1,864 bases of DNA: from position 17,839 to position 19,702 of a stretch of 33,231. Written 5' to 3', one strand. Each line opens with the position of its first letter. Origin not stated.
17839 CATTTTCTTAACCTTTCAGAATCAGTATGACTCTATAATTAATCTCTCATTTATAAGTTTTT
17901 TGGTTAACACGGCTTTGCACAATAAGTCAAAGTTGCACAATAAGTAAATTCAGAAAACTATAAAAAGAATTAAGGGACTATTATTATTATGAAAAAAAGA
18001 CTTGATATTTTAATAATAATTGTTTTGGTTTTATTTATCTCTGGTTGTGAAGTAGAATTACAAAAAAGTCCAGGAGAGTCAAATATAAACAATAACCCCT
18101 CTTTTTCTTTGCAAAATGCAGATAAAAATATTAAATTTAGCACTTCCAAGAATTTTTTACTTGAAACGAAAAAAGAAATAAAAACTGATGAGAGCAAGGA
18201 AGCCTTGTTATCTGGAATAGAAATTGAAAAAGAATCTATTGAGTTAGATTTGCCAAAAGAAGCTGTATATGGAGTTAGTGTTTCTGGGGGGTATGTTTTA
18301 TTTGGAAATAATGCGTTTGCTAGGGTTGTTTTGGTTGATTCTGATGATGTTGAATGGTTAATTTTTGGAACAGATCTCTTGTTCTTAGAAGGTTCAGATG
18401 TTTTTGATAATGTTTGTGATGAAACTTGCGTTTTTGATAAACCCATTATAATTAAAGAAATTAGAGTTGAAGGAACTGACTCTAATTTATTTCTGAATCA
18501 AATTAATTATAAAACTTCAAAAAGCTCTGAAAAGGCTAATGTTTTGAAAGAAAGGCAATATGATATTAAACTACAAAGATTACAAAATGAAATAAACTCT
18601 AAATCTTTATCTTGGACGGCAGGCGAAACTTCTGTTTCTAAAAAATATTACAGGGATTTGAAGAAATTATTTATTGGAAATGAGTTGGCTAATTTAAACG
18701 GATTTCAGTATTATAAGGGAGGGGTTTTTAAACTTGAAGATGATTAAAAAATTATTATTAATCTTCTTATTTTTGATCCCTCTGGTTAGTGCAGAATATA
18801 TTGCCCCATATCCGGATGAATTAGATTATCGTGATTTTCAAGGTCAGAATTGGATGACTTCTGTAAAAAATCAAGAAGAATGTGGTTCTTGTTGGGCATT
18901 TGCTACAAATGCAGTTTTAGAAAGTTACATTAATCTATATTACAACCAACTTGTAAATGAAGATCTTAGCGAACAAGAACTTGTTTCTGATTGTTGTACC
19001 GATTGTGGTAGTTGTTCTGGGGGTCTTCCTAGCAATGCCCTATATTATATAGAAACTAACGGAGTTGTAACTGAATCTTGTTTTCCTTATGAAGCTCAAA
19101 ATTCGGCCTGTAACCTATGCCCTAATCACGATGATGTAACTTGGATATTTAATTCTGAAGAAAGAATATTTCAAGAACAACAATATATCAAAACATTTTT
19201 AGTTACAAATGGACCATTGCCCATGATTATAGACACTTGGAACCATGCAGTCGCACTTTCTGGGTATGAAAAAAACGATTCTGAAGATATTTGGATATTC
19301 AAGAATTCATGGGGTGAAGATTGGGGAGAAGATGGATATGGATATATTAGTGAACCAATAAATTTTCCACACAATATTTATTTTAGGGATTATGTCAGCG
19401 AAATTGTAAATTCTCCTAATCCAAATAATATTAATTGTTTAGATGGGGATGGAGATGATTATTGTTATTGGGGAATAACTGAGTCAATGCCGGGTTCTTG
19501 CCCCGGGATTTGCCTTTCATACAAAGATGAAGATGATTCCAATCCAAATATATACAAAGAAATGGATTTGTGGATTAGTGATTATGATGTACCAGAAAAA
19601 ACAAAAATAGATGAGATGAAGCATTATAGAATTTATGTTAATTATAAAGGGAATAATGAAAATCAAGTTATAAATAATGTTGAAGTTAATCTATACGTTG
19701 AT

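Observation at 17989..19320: Papain-like protease with its propeptide apparently split off onto a separate lipoprotein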

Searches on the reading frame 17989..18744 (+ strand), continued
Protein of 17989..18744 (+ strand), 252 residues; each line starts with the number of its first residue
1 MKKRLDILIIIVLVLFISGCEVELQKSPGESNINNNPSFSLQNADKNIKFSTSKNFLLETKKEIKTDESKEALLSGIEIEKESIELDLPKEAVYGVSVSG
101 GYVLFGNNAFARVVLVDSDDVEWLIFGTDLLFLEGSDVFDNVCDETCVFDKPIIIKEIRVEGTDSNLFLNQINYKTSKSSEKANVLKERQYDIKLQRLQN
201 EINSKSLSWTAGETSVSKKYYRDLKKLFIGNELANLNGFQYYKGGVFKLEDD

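Call 38: find_encoding_contigs(protein=P0010, flank=4000, max_places=1)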
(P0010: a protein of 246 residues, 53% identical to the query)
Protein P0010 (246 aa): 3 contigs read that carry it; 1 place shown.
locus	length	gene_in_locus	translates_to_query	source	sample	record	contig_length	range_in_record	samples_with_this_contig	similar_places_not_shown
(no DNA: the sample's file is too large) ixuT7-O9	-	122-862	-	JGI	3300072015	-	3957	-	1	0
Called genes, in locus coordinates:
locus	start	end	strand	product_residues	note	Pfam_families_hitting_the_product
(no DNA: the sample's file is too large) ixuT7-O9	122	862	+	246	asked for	-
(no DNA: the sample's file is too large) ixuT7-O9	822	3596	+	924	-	PF00112:Peptidase_C1, PF05048:NosD, PF13229:Beta_helix, PF05048:NosD, PF13229:Beta_helix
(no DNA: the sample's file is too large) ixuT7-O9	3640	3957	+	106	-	?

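Call 55: predict_structure(alignment_id=A3)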
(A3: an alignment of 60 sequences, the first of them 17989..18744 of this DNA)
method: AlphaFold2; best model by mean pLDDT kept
length: 252 residues; sequences in the alignment: 60
mean_pLDDT: 90.0   pTM: 0.83
mean pLDDT of the five models: 90.0, 90.0, 89.4, 89.4, 89.0
residues with pLDDT >= 90: 190; 70-90: 30; 50-70: 30; < 50: 2
segments of 3 or more residues with pLDDT < 50: none
pLDDT, mean of each block of 10 residues (from residue 1): 79 77 54 88 96 91 63 71 96 98 95 98 98 95 98 98 97 97 97 96 94 98 94 94 93 68
secondary structure, 60 per line:
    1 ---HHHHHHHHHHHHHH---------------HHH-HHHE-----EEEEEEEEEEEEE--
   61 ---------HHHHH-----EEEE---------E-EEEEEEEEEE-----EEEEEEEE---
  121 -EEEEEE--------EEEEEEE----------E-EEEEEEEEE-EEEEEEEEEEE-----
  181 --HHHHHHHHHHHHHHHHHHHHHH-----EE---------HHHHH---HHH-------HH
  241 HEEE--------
elements in order: H4-17 E46-58 H70-74 E80-83 E95-104 E110-117 E122-127 E136-142 E155-163 E165-175 H183-204 H221-225 E242-244

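Call 57: fold_search(model_id=the predicted structure, library=pdb)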
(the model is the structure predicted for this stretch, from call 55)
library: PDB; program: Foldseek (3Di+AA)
matches with E <= 10: 1448; with E <= 0.001: 0
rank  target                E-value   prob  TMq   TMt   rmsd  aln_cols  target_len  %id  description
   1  8k49_R                6.1e-03  0.80  0.23  0.12   9.3       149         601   15  Structure of partial Banna virus (released 2024-03-27)
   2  9jsi_A                6.9e-03  0.80  0.24  0.15  10.7       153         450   13  Clostridium perfringens iota toxin pore Ib in prepore II state (released 2025-05-14)
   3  9jsm_A                8.2e-03  0.80  0.24  0.15  10.0       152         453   13  Clostridium perfringens iota toxin pore Ib in prepore VI state (released 2025-05-14)
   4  3x0t_A                9.8e-03  0.91  0.25  0.45   7.0       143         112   10  Crystal structure of PirA (released 2015-08-26)
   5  8k42_V                1.1e-02  0.82  0.24  0.12   9.0       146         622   12  Structure of full Banna virus (released 2024-03-27)
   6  8k42_S                1.1e-02  0.80  0.24  0.12   9.0       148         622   13  Structure of full Banna virus (released 2024-03-27)
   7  9c8e_A                1.3e-02  0.77  0.24  0.32   9.1       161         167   10  mouse Seipin complex (released 2025-08-27)
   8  9jsl_D                1.3e-02  0.72  0.24  0.15  10.5       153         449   14  Clostridium perfringens iota toxin pore Ib in prepore V state (released 2025-05-14)
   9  3dn7_B                1.3e-02  0.44  0.15  0.22  10.4       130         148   12  Cyclic nucleotide binding regulatory protein from Cytophaga hutchinsonii. (released 2008-08-26)
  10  1dyo_A                1.4e-02  0.47  0.20  0.28  12.2       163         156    8  Xylan-Binding Domain from CBM 22, formally x6b domain (released 2000-07-04)
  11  6hzz_B                1.5e-02  0.33  0.18  0.11  11.5       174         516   11  Structure of human D-glucuronyl C5 epimerase (released 2019-04-03)
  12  8k42_W                1.6e-02  0.47  0.20  0.10   9.7       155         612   12  Structure of full Banna virus (released 2024-03-27)
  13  9c8d_A                1.7e-02  0.69  0.24  0.28   9.0       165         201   10  mouse Seipin/Adig complex (released 2025-08-27)
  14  6hzz_A                1.8e-02  0.44  0.21  0.12  10.4       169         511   11  Structure of human D-glucuronyl C5 epimerase (released 2019-04-03)
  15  5jmo_A                2.1e-02  0.77  0.26  0.16   6.9       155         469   12  X-ray structure of furin in complex with the inhibitory antibody Nb14 (released 2016-12-07)
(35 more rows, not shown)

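Call 63: find_encoding_contigs(protein=P0016, flank=3500, max_places=1)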
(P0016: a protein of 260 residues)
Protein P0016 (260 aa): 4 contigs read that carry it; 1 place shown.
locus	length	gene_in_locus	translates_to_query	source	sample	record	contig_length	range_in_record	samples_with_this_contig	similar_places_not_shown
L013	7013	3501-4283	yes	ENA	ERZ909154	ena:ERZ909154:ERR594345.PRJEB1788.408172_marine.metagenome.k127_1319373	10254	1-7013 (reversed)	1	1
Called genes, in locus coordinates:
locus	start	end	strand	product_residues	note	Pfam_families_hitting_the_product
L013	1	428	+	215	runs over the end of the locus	PF00730:HhH-GPD, PF00633:HHH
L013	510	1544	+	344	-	-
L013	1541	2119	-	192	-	PF02777:Sod_Fe_C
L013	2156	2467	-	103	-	-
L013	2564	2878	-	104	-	PF00313:CSD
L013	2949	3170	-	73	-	-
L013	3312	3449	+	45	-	PF04014:MazE_antitoxin (weak)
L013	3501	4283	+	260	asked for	-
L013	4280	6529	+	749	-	PF00112:Peptidase_C1, PF05048:NosD, PF13229:Beta_helix, PF05048:NosD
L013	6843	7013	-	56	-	?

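Call 64: find_encoding_contigs(protein=P0020, flank=3500, max_places=1)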
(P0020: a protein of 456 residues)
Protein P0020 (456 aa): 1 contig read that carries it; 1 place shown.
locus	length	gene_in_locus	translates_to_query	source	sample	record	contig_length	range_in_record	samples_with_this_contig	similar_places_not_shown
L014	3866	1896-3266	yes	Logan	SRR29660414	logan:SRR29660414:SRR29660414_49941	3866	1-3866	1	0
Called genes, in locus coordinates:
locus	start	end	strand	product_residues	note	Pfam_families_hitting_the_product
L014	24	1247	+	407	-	PF01676:Metalloenzyme, PF10143:PhosphMutase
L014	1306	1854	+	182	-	PF22090:Gins51_C (weak)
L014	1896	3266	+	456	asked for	-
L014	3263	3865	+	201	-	?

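Call 65: find_encoding_contigs(protein=P0018, flank=5000, max_places=1)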
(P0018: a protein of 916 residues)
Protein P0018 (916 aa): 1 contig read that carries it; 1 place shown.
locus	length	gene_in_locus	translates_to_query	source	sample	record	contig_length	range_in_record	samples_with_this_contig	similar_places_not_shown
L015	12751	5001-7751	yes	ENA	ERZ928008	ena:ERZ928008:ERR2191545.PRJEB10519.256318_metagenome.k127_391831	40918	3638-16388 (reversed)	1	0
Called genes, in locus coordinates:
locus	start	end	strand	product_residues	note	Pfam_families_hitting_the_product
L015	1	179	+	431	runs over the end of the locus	PF02881:SRP54_N (weak), PF00448:SRP54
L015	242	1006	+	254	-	-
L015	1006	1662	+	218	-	-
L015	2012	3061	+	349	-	PF00078:RVT_1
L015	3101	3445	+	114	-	PF03819:MazG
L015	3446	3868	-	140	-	-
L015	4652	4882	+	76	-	-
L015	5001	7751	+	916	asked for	PF00112:Peptidase_C1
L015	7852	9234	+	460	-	PF02881:SRP54_N, PF00448:SRP54, PF01656:CbiA (weak), PF02978:SRP_SPB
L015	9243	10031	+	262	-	PF01636:APH (faint), PF01163:RIO1 (weak)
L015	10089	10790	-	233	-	PF20108:DUF6498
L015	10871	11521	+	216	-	PF00005:ABC_tran, PF13304:AAA_21 (weak)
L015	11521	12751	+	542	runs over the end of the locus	PF12698:ABC2_membrane_3, PF01061:ABC2_membrane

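Call 81: search_protein_families(library=ncbifam, proteins=[window:17989-18744:+, P0028, P0065], max_evalue=0.01)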
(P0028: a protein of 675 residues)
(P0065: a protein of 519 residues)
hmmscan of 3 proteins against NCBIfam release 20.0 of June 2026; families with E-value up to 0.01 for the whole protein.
window:17989-18744:+ (252 aa): 0 families

P0028 (675 aa): 7 families
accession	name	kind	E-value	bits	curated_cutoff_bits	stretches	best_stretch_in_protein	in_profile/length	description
NF033943.0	RTX_toxin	subfamily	2.5e-22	78.9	1000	1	508-626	682-801/930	RTX family hemolysin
NF033203.1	entero_EhxA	exception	8.7e-16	57.2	2000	1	510-622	717-829/997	enterohemolysin EhxA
NF046115.1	Ca_rpt_SMc04171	equivalog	2.1e-15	56.9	625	2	509-581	410-482/574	SMc04171 family calcium-binding repeat protein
NF053766.1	ZapA_metallo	exception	1.8e-08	33.8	940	2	517-568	334-385/483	ZapA family metalloprotease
NF035945.1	Zn_serralysin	subfamily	8.1e-07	28.6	500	2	518-559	324-365/462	serralysin family metalloprotease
NF050046.1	PueAB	exception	2.3e-05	23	670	0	512-572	359-419/616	polyurethane esterase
NF052454.1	BtaGlycanEglC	equivalog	0.00098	18.1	700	0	519-560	97-138/459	endo-1,3-1,4-beta-glycanase EglC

P0065 (519 aa): 1 family
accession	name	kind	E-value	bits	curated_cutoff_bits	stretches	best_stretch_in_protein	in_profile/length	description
NF010551.0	PRK13945.1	equivalog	0.0018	17.7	348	1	309-370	212-273/282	DNA-formamidopyrimidine glycosylase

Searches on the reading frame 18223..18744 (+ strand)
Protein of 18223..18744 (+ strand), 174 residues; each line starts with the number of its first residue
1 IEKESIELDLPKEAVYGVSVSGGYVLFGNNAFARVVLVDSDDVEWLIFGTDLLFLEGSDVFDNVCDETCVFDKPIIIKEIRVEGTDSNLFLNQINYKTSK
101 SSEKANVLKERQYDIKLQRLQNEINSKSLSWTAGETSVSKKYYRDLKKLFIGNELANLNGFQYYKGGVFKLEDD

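Call 78: find_homologous_proteins(query=A5, max_evalue=0.00001)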
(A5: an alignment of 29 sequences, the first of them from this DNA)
Query A5 (29 sequences) (174 aa, profile of the alignment): 33 proteins with E <= 0.00001 among 3353 candidates.
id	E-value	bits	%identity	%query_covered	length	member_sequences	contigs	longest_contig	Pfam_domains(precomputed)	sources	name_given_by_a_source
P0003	4.9e-55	204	88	100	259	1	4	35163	-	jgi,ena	jgi:hypothetical protein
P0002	2.6e-54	202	94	100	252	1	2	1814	-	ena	-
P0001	1.2e-53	199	100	100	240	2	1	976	-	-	-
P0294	1.2e-53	199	34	91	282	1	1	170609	PF00112.30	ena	-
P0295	6.7e-52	194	35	95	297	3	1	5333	PF00112.30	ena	-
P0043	1.2e-51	193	35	93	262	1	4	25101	-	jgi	jgi:hypothetical protein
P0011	1.9e-51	192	60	100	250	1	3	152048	-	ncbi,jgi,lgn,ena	-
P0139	3.6e-51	191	31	90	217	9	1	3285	-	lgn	-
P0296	1.4e-50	189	30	91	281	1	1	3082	PF00112.30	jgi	jgi:hypothetical protein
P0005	4.2e-50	188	67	100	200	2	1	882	-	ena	-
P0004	4.9e-50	188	77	98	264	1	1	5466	-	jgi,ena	jgi:hypothetical protein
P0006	2.0e-49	186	60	99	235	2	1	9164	-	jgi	-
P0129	4.2e-49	185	30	89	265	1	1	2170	-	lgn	-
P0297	1.5e-48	183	32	93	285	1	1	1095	PF00112.30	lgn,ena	-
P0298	2.2e-48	182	30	89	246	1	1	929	-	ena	-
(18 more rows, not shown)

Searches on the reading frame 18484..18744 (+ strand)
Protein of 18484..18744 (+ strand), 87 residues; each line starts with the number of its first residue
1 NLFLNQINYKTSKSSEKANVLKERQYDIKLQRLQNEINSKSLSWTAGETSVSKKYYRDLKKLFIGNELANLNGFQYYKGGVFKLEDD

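Call 54: search_solved_structures(query=A4, max_evalue=10, show_alignments=4)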
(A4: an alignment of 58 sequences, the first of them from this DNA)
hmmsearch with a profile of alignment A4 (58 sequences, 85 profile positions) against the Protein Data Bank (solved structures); distinct sequences matched with E-value up to 10: 1.
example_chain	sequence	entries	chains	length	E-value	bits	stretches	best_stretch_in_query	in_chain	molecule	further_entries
1tl2_A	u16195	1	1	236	0.1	15.8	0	38-75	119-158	PROTEIN (TACHYLECTIN-2)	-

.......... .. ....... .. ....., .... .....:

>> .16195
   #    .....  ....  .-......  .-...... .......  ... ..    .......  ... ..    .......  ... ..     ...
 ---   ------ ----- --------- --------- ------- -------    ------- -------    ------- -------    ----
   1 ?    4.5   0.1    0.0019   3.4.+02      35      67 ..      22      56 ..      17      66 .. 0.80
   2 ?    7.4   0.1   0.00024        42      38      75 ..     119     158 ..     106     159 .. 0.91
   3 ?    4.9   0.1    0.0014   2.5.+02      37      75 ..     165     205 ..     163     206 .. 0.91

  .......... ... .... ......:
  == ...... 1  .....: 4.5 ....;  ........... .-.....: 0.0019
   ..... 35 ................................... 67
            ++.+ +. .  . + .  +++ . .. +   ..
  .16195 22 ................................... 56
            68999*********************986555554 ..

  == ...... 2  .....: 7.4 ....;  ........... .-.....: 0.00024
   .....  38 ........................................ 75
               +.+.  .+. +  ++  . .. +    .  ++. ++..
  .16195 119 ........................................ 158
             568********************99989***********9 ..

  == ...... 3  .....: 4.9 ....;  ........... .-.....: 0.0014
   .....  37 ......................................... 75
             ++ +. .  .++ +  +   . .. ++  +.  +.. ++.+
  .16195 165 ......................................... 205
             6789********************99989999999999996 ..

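Call 60: search_protein_families(library=pfam, alignment_id=A4, max_evalue=10)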
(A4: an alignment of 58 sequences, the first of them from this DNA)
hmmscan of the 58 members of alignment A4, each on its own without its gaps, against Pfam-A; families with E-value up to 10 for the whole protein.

A. member 1, seq(87 aa): 1 family
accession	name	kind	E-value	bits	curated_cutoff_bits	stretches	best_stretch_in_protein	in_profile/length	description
PF08127.18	Propeptide_C1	-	0.018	15.4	32.7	1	35-62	7-33/40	Peptidase family C1 propeptide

B. families by the number of members that match (of 58 scanned): 33 families (the first 25 are shown)
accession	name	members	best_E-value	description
PF08127.18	Propeptide_C1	10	0.009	Peptidase family C1 propeptide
PF09357.15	RteC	2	0.0051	RteC protein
PF13890.11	Rab3-GTPase_cat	2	0.018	Rab3 GTPase-activating protein catalytic subunit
PF14497.11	GST_C_3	2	0.057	Glutathione S-transferase, C-terminal domain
PF18928.5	DUF5677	2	0.13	Family of unknown function (DUF5677)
PF03795.20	YCII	2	0.19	YCII-related domain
PF21606.3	BgaA-like_CBM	1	0.0035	Beta-galactosidase-like, Galactose-binding domain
PF18638.7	CyRPA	1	0.0056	Cysteine-Rich Protective Antigen 6 bladed domain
PF03677.18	UPF0137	1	0.01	Uncharacterised protein family (UPF0137)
PF03279.18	Lip_A_acyltrans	1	0.01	Bacterial lipid A biosynthesis acyltransferase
PF17322.7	DUF5364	1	0.011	Family of unknown function (DUF5364)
PF19821.5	Phage_capsid_2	1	0.023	Phage capsid protein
PF21940.1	Pfc11_Rna14-15-ID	1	0.024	Pfc11 Rna14/15 interacting domain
PF11396.14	PepSY_like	1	0.027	Putative beta-lactamase-inhibitor-like, PepSY-like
PF15636.11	Tox-GHH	1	0.029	GHH signature containing HNH/Endo VII superfamily nuclease toxin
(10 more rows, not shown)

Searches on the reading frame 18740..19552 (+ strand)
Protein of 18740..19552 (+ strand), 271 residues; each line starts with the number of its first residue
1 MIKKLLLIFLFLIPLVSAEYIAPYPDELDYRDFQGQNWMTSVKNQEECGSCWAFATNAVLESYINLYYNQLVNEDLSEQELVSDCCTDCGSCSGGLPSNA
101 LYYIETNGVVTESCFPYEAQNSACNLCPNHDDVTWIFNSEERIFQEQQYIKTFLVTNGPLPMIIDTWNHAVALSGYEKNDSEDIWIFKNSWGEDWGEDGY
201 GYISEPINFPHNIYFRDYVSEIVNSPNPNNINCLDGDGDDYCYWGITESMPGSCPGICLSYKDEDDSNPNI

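Call 61: find_homologous_proteins(query=window:18740-19552:+, max_evalue=1e-10)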
Query seq(271 aa) (271 aa): 365 proteins with E <= 1e-10 among 702 candidates; the best 120 are listed.
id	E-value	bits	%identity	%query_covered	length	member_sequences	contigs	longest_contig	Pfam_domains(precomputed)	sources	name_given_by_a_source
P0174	8.5e-54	201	44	92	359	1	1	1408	PF00112.30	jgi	jgi:hypothetical protein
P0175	5.9e-51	192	40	91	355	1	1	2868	PF00112.30,PF03051.22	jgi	jgi:hypothetical protein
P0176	4.2e-48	182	42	84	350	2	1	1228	PF00112.30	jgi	jgi:hypothetical protein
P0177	8.5e-41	158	41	52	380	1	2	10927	PF00112.30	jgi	jgi:hypothetical protein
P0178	1.1e-39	155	40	85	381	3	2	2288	PF00112.30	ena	-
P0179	4.7e-37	146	45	69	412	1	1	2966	PF00112.30,PF13529.14,PF18895.6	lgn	-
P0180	8.5e-35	139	37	66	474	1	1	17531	PF02412.24,PF00112.30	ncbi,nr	ncbi:thrombospondin type 3 repeat-containing protein [Candidatus Woesearchaeota archaeon]|nr:thrombo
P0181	3.8e-32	130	37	92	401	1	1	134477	PF00112.30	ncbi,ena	-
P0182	2.3e-31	127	57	41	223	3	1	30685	PF00112.30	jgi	-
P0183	5.4e-30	123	39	69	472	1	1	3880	PF00112.30,PF03051.22,PF03891.21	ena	-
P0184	6.0e-29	119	36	54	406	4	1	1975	PF00112.30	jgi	jgi:hypothetical protein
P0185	6.1e-29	119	39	69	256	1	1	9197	PF00112.30,PF03051.22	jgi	jgi:KDEL-tailed cysteine endopeptidase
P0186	9.1e-29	119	38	68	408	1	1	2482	PF00112.30,PF00404.25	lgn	-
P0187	6.5e-28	116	40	68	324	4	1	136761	PF00112.30,PF03051.22,PF08246.18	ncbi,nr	ncbi:cathepsin [Dasychira pudibunda nucleopolyhedrovirus]|nr:cathepsin [Dasychira pudibunda nucleopo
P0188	1.4e-27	115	40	66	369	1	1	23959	PF00112.30,PF11617.14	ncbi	-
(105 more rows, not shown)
